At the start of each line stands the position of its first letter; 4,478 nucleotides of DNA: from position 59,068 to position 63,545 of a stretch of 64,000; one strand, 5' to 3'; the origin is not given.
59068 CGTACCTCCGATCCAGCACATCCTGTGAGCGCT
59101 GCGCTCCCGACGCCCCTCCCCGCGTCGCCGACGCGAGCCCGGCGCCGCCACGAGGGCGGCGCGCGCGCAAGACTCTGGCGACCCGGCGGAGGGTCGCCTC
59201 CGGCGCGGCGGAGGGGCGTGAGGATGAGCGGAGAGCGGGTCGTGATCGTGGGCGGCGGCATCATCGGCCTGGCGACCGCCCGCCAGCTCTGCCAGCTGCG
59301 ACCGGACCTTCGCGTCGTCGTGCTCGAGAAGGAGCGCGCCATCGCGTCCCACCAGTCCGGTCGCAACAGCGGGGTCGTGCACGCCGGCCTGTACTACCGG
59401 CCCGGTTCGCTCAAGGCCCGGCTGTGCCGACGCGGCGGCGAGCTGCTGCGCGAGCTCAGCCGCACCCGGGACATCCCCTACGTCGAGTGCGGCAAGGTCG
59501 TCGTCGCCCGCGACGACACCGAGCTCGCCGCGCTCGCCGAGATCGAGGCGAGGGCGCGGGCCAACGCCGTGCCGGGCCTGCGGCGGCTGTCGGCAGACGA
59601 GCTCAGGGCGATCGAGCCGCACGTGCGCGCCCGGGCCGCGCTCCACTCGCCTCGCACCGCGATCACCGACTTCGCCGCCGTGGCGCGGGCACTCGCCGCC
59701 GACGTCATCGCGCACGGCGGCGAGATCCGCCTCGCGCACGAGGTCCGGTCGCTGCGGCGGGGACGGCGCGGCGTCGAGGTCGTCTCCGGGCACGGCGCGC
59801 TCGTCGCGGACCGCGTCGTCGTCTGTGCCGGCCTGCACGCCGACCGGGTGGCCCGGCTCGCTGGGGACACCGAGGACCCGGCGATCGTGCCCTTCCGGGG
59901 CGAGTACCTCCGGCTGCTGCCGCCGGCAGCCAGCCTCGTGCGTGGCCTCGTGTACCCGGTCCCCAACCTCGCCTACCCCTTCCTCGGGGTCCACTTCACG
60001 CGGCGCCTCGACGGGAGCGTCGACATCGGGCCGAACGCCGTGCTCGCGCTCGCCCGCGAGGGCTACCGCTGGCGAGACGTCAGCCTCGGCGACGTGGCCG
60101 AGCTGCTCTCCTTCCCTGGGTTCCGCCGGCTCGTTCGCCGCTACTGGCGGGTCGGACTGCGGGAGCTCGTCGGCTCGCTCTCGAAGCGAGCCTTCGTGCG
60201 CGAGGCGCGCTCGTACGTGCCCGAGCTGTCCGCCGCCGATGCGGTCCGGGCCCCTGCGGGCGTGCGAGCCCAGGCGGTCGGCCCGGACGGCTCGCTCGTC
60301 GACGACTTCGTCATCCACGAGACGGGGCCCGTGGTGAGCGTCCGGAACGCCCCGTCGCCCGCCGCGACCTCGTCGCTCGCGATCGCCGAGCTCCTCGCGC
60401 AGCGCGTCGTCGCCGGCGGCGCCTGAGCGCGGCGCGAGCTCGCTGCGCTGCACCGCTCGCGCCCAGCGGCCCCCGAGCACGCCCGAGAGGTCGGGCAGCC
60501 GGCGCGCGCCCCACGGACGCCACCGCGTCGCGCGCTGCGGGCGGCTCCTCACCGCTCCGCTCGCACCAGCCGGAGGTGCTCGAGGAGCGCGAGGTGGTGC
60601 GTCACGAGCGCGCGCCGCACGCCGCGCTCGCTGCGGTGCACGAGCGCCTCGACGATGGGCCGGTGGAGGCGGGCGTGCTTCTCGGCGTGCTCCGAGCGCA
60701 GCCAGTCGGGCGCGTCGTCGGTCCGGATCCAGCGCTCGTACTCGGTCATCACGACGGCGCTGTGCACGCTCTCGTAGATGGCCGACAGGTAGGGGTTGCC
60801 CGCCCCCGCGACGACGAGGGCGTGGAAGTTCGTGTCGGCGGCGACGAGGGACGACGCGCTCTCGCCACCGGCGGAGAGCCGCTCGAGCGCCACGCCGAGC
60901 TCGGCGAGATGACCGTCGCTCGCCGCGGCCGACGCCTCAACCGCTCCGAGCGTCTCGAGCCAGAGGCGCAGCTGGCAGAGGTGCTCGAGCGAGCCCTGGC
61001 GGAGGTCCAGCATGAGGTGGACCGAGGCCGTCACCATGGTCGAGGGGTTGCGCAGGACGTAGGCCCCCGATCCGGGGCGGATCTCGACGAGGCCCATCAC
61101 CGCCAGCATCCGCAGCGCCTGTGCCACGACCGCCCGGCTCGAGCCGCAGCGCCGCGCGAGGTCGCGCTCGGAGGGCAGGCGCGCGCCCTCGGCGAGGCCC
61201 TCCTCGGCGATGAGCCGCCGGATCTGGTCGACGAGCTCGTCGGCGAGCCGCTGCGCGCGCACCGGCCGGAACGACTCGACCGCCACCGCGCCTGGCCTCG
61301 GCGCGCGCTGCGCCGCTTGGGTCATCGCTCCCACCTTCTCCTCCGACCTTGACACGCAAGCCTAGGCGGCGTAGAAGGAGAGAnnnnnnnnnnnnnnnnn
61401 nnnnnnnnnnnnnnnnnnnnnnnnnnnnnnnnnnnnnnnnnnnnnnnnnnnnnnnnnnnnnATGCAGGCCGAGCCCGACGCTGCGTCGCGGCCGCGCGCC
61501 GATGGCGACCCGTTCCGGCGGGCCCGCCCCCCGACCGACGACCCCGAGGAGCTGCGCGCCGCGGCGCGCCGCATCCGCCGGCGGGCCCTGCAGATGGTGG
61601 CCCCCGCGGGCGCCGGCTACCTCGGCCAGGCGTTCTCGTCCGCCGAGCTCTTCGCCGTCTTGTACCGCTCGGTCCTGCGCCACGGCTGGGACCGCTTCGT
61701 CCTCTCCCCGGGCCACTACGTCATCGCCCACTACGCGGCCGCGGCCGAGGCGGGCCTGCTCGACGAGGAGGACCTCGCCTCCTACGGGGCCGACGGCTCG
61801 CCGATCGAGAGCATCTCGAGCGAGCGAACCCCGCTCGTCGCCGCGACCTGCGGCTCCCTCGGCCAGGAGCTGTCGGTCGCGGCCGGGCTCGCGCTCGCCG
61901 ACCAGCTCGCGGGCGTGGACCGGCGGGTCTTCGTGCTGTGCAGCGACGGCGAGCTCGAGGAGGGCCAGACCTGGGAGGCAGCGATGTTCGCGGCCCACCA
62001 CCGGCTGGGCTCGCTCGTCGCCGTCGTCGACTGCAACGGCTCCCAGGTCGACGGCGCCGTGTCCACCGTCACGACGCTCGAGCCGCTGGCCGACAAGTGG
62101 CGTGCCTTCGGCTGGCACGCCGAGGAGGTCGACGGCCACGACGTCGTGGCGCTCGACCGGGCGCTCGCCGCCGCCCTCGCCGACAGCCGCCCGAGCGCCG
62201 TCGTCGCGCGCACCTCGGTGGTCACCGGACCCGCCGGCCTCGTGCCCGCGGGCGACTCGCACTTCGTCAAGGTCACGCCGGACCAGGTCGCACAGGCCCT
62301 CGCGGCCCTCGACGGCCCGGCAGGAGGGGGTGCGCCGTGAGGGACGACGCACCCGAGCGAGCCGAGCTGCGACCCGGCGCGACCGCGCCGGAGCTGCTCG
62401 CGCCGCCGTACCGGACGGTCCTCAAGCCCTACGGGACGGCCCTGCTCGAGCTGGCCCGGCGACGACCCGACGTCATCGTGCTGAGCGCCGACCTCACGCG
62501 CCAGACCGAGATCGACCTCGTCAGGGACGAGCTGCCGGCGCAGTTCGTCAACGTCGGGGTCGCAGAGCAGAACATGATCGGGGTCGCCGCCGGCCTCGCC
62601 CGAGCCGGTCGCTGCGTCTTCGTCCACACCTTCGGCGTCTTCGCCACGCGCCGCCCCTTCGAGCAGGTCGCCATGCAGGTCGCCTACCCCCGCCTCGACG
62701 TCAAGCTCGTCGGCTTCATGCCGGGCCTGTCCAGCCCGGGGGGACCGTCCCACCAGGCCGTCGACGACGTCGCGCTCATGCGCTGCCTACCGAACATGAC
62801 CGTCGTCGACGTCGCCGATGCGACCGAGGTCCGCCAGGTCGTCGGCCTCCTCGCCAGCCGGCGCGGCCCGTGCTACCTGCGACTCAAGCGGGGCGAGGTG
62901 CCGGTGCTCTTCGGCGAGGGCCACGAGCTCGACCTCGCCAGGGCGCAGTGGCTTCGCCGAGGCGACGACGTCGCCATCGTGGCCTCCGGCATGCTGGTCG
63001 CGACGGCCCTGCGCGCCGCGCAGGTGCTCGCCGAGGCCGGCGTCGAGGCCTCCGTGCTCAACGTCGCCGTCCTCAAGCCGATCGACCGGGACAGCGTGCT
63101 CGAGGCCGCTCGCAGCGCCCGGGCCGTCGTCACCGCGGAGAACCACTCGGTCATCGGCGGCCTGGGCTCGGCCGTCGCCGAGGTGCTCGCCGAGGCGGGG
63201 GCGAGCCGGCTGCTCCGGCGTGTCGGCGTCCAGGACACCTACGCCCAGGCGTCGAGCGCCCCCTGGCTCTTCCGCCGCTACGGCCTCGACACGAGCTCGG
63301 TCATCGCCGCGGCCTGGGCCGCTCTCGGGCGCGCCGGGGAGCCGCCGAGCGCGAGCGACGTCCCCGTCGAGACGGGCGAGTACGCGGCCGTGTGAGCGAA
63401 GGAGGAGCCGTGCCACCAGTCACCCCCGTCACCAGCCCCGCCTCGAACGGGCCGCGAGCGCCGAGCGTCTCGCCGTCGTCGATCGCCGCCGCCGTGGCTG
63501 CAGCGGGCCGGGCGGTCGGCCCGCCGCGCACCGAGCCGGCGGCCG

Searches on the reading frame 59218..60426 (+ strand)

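Call 42: search_protein_families(library=pfam, proteins=[window:59218-60426:+], max_evalue=0.001)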
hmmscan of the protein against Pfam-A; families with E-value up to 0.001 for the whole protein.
window:59218-60426:+ (402 aa): 7 families
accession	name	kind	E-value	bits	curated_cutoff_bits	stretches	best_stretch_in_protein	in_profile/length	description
PF01266.30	DAO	-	1.4e-65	222.6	27.9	1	7-396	1-353/353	FAD dependent oxidoreductase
PF01593.30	Amino_oxidase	-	3.4e-06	27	19.8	1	153-208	204-258/443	Flavin containing amine oxidoreductase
PF07992.20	Pyr_redox_2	-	1e-05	25.6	26.1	0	6-42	143-177/291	Pyridine nucleotide-disulphide oxidoreductase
PF13450.12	NAD_binding_8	-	3.1e-05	24.6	21.9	1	10-42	1-31/68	NAD(P)-binding Rossmann-like domain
PF06039.21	Mqo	-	4.1e-05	22.7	27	0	7-58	4-57/489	Malate:quinone oxidoreductase (Mqo)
PF01946.23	Thi4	-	0.00011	21.9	26.2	1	7-42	19-53/235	Thi4 family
PF13454.12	NAD_binding_9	-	0.00021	21.7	21.8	0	9-41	1-35/155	FAD-NAD(P)-binding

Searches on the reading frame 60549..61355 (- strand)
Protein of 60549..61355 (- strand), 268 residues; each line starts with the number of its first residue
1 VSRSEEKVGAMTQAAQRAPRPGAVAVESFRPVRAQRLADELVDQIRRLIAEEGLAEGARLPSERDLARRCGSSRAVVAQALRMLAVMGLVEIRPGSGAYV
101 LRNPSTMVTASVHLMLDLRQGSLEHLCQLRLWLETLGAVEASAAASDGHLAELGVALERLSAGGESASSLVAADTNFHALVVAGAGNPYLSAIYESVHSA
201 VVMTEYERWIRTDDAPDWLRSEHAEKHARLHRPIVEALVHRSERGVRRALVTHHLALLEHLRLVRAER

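Call 42: search_protein_families(library=pfam, proteins=[window:60549-61355:-], max_evalue=0.001)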
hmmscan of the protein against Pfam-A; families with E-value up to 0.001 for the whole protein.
window:60549-61355:- (268 aa): 4 families
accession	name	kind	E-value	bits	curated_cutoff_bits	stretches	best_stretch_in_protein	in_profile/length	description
PF07729.17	FCD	-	2.9e-16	60.4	24.3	1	126-253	2-122/125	FCD domain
PF00392.27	GntR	-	8.3e-16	57.8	27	1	38-100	2-64/64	Bacterial regulatory proteins, gntR family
PF02082.26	Rrf2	-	0.0003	21.4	30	1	59-109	22-73/132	Iron-dependent Transcriptional regulator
PF13545.12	HTH_Crp_2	-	0.0003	21.1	27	1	35-104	1-64/70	Crp-like helix-turn-helix domain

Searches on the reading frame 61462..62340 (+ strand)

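Call 42: search_protein_families(library=pfam, proteins=[window:61462-62340:+], max_evalue=0.001)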
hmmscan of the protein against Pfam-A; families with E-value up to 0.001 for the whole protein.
window:61462-62340:+ (292 aa): 4 families
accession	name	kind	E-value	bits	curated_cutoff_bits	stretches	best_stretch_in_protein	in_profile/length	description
PF00456.26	Transketolase_N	-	3.9e-33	115.3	22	1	34-279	5-271/334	Transketolase, thiamine diphosphate binding domain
PF13292.11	DXP_synthase_N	-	1.7e-08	34.6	21.2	1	28-202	15-181/274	1-deoxy-D-xylulose-5-phosphate synthase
PF00676.26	E1_dh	-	2.5e-08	33.7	22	1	126-238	96-207/300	Dehydrogenase E1 component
PF09364.15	XFP_N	-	2.8e-07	30.1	23.7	1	115-239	124-248/364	XFP N-terminal domain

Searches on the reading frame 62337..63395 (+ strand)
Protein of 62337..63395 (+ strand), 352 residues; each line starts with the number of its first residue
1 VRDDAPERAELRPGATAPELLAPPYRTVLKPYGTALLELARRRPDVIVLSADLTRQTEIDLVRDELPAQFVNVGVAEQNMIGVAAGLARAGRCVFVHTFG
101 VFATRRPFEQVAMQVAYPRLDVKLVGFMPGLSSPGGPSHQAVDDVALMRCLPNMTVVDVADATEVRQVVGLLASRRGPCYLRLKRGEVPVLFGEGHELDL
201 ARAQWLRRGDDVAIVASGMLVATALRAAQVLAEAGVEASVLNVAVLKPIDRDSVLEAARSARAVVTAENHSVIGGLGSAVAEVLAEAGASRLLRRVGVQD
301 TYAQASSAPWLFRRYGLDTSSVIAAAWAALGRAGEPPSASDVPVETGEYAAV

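Call 42: search_protein_families(library=pfam, proteins=[window:62337-63395:+], max_evalue=0.001)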
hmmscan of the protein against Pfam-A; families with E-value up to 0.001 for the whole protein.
window:62337-63395:+ (352 aa): 4 families
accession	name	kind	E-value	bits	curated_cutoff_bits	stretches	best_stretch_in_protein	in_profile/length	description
PF02779.29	Transket_pyr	-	5.4e-31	108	27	1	31-189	8-173/174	Transketolase, pyrimidine binding domain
PF02780.25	Transketolase_C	-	6.1e-26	91.2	25.9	1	203-322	3-124/124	Transketolase, C-terminal domain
PF17147.9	PFOR_II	-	2.5e-06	28.2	27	1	211-290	2-81/102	Pyruvate:ferredoxin oxidoreductase core domain II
PF22613.1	Transketolase_C_1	-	0.00015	22.4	27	1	209-258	11-55/113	Transketolase-like TK C-terminal domain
